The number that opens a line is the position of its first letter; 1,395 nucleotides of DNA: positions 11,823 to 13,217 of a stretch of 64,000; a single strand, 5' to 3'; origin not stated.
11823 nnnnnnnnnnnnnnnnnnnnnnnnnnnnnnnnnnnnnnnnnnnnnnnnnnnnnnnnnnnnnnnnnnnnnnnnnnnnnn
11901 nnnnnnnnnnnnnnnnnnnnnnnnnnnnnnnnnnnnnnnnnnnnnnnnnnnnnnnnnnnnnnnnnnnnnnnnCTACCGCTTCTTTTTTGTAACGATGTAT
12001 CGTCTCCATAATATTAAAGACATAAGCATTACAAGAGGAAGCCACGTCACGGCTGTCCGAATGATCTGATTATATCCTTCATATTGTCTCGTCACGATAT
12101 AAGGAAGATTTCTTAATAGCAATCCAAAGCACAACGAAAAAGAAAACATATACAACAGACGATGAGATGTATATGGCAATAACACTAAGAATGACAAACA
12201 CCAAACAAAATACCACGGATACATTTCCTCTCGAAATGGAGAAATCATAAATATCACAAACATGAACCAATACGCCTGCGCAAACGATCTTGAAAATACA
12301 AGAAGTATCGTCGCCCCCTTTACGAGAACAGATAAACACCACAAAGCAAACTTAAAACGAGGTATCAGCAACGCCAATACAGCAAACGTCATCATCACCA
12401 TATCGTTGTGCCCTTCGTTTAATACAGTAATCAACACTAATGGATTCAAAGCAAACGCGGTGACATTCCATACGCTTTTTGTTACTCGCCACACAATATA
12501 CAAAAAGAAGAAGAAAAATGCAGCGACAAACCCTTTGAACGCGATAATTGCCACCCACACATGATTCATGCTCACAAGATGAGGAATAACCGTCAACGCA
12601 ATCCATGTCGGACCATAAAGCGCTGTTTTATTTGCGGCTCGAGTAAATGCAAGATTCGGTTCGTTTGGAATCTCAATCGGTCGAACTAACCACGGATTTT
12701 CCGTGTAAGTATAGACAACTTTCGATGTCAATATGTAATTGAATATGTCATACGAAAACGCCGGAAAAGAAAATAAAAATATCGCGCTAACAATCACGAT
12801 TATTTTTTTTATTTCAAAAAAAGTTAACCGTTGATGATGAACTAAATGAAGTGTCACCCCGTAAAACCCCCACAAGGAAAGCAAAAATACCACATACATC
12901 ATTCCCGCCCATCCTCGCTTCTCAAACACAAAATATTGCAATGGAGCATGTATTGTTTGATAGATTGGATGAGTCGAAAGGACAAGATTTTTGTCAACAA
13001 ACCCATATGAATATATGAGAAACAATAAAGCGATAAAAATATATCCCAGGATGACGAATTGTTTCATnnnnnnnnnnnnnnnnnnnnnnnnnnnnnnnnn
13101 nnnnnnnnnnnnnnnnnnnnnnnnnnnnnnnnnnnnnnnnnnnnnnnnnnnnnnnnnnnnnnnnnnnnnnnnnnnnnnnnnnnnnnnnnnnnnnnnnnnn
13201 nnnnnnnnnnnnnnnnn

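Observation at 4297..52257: Very large array of about 22 GT-C-like polytopic membrane glycosyltransferase genes within 48 kb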

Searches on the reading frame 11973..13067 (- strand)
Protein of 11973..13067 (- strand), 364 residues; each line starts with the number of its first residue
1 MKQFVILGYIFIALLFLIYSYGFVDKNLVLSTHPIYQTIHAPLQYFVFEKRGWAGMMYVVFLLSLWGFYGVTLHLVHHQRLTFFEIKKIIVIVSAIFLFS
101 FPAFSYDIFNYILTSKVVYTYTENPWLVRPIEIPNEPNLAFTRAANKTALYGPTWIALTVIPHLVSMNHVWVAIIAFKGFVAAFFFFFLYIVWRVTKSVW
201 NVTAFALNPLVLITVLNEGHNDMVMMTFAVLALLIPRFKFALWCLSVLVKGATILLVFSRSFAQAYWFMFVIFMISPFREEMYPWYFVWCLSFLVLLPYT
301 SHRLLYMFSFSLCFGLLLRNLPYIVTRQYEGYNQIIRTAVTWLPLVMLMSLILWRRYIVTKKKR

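Call 4: search_protein_families(library=pfam, max_evalue=0.01, proteins=[window:11973-13067:-])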
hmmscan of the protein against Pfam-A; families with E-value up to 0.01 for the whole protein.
window:11973-13067:- (364 aa): 0 families

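Call 18: search_protein_families(library=ncbifam, max_evalue=0.01, proteins=[window:11973-13067:-])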
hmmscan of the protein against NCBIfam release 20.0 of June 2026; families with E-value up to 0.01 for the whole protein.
window:11973-13067:- (364 aa): 0 families

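Call 38: find_homologous_proteins(query=window:11973-13067:-, max_evalue=0.00001)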
Query window:11973-13067:- (364 aa): 702 proteins with E <= 0.00001 among 6660 candidates; the best 120 are listed.
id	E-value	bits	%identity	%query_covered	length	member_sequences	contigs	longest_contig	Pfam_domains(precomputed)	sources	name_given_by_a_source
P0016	3.4e-236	802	100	100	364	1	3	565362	PF26314.1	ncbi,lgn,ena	-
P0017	2.4e-153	529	67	95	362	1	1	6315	PF26314.1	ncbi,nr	ncbi:MAG: hypothetical protein N3A54_04270 [Patescibacteria group bacterium]|nr:hypothetical protein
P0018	1.3e-141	490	63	94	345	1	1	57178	PF26314.1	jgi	jgi:hypothetical protein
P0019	1.1e-133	464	62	95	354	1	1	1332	PF26314.1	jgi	jgi:hypothetical protein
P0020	4.8e-130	452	59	94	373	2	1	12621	PF26314.1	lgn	-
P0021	6.9e-122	426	57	91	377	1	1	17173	PF26314.1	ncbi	-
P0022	1.0e-96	343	45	99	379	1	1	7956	PF26314.1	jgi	jgi:hypothetical protein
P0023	4.4e-92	328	47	94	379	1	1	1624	PF26314.1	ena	-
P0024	7.1e-91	324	45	94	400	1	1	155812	PF26314.1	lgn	-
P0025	3.1e-90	321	46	95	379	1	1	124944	PF26314.1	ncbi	-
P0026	4.1e-89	318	43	99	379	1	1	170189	PF26314.1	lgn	-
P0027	8.3e-89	317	47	94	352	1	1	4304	PF26314.1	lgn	-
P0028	3.5e-86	308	45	94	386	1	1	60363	PF26314.1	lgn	-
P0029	1.8e-85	306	47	93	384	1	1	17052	PF26314.1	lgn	-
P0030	2.6e-85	305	46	95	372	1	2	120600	PF26314.1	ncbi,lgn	-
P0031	5.8e-85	304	43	98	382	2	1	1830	PF26314.1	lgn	-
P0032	2.0e-84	302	45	97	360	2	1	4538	PF26314.1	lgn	-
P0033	8.4e-84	300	43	96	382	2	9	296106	PF26314.1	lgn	-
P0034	9.5e-84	300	42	98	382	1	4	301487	PF26314.1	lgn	-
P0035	8.0e-83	297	45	94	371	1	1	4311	PF26314.1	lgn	-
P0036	9.9e-83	297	43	93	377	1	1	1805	PF26314.1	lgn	-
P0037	2.9e-82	295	47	93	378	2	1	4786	PF26314.1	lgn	-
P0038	1.1e-81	293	45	97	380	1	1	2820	PF26314.1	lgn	-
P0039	1.3e-81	293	42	98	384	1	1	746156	PF26314.1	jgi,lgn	-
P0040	1.8e-81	293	44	93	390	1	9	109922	PF26314.1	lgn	-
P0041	4.7e-81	291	44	95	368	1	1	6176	PF26314.1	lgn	-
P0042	1.4e-80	290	44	93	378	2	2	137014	PF26314.1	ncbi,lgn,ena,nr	ncbi:hypothetical protein KJ618_02485 [Patescibacteria group bacterium]|nr:hypothetical protein [Pat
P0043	1.5e-80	290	43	99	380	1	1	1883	PF26314.1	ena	-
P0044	1.5e-80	290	43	92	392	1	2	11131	PF26314.1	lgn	-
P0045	1.9e-80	289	48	93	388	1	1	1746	PF26314.1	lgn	-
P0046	7.2e-80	287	46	93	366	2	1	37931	PF26314.1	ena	-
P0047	7.9e-80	287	44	95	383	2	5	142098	PF26314.1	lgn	-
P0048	1.1e-79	287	44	96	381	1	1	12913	PF26314.1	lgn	-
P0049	1.6e-79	286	42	96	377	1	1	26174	PF26314.1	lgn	-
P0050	1.7e-79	286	47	90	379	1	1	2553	PF26314.1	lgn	-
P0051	7.9e-79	284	43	96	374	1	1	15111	PF26314.1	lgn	-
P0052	2.5e-78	282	45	93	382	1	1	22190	PF26314.1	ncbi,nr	ncbi:MAG: hypothetical protein NT149_02575 [Candidatus Gottesmanbacteria bacterium]|nr:hypothetical 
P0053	2.9e-78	282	43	98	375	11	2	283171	PF26314.1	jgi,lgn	-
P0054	2.9e-78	282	44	95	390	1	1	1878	PF26314.1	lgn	-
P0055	3.1e-78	282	45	90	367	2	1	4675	PF26314.1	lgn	-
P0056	3.5e-78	282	43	95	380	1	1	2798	PF26314.1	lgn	-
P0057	6.5e-78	281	46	90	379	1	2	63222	PF26314.1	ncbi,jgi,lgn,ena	-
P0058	6.9e-78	281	45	98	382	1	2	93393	PF26314.1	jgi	jgi:hypothetical protein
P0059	8.0e-78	281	42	92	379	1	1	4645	PF26314.1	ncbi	-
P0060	8.9e-78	280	44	98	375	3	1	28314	PF26314.1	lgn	-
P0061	9.8e-78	280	43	98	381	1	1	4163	PF26314.1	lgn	-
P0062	1.0e-77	280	43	93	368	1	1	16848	PF26314.1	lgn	-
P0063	1.6e-77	280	44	91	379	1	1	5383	PF26314.1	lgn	-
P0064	3.0e-77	279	45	92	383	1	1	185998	PF26314.1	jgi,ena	-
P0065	3.9e-77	278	47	93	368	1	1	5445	PF26314.1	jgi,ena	-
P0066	5.8e-77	278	44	95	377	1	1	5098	PF26314.1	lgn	-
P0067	8.5e-77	277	44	93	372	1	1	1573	PF26314.1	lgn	-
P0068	1.1e-76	277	44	98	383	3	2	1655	PF26314.1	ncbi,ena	-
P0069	1.3e-76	277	43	96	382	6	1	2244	PF26314.1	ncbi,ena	ncbi:MAG: hypothetical protein AAB960_00335 [Patescibacteria group bacterium]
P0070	1.4e-76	276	45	89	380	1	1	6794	PF26314.1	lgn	-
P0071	1.6e-76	276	43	98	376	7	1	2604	PF26314.1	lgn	-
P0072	1.7e-76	276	45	95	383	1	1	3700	PF26314.1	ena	-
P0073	2.0e-76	276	42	90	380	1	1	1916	PF26314.1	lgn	-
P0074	2.2e-76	276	43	94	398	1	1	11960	PF26314.1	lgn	-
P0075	2.3e-76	276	45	92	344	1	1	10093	PF26314.1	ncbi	-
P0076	2.3e-76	276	42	98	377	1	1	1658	PF26314.1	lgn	-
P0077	3.3e-76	275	42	96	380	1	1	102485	PF26314.1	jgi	jgi:hypothetical protein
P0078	3.9e-76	275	42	90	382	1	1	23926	PF26314.1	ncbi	-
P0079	4.7e-76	275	42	99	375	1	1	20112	PF26314.1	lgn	-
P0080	1.7e-75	273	40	99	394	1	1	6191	PF26314.1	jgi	-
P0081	2.2e-75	273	45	92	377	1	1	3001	PF26314.1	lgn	-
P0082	3.4e-75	272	44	99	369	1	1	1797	PF26314.1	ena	-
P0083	4.4e-75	272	42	98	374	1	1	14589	PF26314.1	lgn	-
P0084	4.8e-75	271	41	91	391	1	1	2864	PF26314.1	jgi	jgi:hypothetical protein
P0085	5.0e-75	271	43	93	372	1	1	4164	PF26314.1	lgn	-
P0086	5.2e-75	271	43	93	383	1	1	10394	PF26314.1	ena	-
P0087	5.3e-75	271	45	98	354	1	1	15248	PF26314.1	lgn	-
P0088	5.3e-75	271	43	93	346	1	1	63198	PF26314.1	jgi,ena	-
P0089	5.4e-75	271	45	96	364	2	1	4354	PF26314.1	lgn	-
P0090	9.2e-75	271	43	93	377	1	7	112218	PF26314.1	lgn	-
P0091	9.8e-75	270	44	95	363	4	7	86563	PF26314.1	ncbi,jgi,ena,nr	ncbi:MAG TPA: hypothetical protein VJB96_04400 [Patescibacteria group bacterium]|nr:hypothetical pro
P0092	1.7e-74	270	40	93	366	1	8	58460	PF26314.1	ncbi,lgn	-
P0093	2.0e-74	269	43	95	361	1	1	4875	PF26314.1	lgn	-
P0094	2.4e-74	269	44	95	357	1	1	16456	PF26314.1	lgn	-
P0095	3.0e-74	269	42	93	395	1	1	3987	PF26314.1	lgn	-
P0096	3.0e-74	269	42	93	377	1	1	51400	PF26314.1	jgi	jgi:hypothetical protein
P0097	3.9e-74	268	40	94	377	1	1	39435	PF26314.1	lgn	-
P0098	5.1e-74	268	39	98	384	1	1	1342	PF26314.1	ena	-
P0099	5.3e-74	268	43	99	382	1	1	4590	PF26314.1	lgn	-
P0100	8.7e-74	267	42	95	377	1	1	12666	PF26314.1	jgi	jgi:hypothetical protein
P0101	1.3e-73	267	43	94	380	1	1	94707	PF26314.1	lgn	-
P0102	1.4e-73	267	43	93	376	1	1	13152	PF26314.1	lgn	-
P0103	1.8e-73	266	42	96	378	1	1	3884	PF26314.1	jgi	jgi:hypothetical protein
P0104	2.0e-73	266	43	94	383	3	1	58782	PF26314.1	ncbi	-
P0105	2.3e-73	266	43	96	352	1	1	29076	PF26314.1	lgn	-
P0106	2.5e-73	266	44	93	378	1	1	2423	PF26314.1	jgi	jgi:hypothetical protein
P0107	3.3e-73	265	40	97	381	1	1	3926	PF26314.1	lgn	-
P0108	3.6e-73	265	43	96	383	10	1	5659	PF26314.1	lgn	-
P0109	4.5e-73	265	42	97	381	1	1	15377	PF26314.1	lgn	-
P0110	5.1e-73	265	42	98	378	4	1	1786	PF26314.1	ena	-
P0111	5.9e-73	265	42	95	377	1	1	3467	PF26314.1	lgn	-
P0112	1.0e-72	264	44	90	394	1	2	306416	PF26314.1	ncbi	-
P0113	1.2e-72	264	43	95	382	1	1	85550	PF26314.1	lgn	-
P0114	1.2e-72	264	42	94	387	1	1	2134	PF26314.1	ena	-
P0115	1.2e-72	264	43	98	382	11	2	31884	PF26314.1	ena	-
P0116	1.5e-72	263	39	98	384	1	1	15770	PF26314.1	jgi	jgi:hypothetical protein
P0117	1.6e-72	263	42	99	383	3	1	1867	PF26314.1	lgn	-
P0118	1.6e-72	263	42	95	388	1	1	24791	PF26314.1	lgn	-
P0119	2.1e-72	263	46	93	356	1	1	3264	PF26314.1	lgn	-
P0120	2.1e-72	263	43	95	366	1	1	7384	PF26314.1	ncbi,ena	-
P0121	2.3e-72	263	41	95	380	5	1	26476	PF26314.1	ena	-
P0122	2.8e-72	262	42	99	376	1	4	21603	PF26314.1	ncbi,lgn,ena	-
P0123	2.9e-72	262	43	98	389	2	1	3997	PF26314.1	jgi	-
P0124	4.1e-72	262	42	93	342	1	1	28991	PF26314.1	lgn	-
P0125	6.4e-72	261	42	93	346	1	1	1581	PF26314.1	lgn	-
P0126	9.1e-72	261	45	95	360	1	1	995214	PF26314.1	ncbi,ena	-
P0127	1.0e-71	260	43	97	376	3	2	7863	PF26314.1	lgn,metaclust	metaclust:\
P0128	1.0e-71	260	41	99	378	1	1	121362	PF26314.1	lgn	-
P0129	1.1e-71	260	43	93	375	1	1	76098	PF26314.1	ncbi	-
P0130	1.3e-71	260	43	100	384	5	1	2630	PF26314.1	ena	-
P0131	1.7e-71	260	39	100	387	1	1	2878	PF26314.1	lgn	-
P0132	1.9e-71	260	42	96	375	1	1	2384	PF26314.1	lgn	-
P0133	2.0e-71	260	44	89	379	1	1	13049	PF26314.1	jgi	jgi:hypothetical protein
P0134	2.6e-71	259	42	95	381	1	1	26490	PF26314.1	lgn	-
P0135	2.7e-71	259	43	94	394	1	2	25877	PF26314.1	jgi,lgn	-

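Call 50: predict_structure(alignment_id=A5)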
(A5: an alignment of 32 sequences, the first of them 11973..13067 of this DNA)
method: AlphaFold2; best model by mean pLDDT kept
length: 364 residues; sequences in the alignment: 32
mean_pLDDT: 91.1   pTM: 0.91
mean pLDDT of the five models: 91.1, 90.5, 90.5, 89.8, 89.8
residues with pLDDT >= 90: 275; 70-90: 61; 50-70: 28; < 50: 0
segments of 3 or more residues with pLDDT < 50: none
pLDDT, mean of each block of 10 residues (from residue 1): 96 97 87 91 95 97 98 98 98 97 76 82 74 60 60 90 91 93 98 98 98 95 96 96 94 93 97 86 91 98 97 96 89 89 94 93 87
secondary structure, 60 per line:
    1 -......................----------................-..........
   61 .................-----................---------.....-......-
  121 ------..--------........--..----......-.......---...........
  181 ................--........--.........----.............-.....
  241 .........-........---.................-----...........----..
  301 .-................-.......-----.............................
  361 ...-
elements in order: H2-23 H34-49 H51-77 H83-98 H108-112 H114-119 H137-144 H153-158 H160-166 H170-196 H199-206 H209-217 H222-234 H236-249 H251-258 H262-278 H284-294 H303-318 H320-326 H332-363
